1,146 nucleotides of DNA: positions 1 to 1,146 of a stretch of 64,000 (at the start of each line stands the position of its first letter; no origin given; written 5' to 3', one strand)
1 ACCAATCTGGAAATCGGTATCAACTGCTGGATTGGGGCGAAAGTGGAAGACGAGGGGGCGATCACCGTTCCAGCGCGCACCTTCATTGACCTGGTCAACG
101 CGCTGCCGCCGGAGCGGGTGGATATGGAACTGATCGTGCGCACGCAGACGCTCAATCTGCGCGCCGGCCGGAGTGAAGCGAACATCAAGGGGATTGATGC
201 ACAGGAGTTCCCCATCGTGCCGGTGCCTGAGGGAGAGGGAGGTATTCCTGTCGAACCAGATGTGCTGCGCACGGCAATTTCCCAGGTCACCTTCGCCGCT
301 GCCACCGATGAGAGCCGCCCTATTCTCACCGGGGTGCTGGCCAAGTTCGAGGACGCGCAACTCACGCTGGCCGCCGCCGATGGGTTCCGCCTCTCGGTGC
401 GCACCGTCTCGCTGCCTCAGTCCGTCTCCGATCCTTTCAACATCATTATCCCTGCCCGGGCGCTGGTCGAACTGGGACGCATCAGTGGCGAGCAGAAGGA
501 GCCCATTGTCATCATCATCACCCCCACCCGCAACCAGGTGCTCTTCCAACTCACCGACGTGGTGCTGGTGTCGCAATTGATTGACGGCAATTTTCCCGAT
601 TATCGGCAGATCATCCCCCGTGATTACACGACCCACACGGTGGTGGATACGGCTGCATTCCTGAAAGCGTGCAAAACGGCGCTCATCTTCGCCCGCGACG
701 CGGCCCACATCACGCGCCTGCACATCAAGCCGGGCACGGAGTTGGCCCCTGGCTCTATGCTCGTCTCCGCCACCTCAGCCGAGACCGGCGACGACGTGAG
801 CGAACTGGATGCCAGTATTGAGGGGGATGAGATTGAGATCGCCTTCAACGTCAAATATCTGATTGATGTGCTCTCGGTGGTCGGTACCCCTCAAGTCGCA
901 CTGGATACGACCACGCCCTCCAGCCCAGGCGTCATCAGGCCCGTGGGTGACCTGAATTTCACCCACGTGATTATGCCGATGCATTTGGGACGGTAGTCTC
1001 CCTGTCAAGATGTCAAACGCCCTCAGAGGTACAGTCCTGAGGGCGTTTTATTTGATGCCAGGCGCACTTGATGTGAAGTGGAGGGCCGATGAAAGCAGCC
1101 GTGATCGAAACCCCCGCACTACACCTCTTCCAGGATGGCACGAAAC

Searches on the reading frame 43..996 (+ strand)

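Call 9: search_protein_families(library=pfam, proteins=[window:43-996:+], max_evalue=0.001)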
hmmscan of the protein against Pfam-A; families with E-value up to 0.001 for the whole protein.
window:43-996:+ (317 aa): 3 families
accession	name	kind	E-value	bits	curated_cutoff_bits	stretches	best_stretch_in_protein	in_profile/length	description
PF02767.21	DNA_pol3_beta_2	-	2.6e-31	108.7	27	1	70-186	2-116/116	DNA polymerase III beta subunit, central domain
PF02768.20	DNA_pol3_beta_3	-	5.3e-26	91.2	27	1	188-313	1-120/121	DNA polymerase III beta subunit, C-terminal domain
PF00712.24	DNA_pol3_beta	-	3e-15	56.8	24.4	2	3-59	64-119/120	DNA polymerase III beta subunit, N-terminal domain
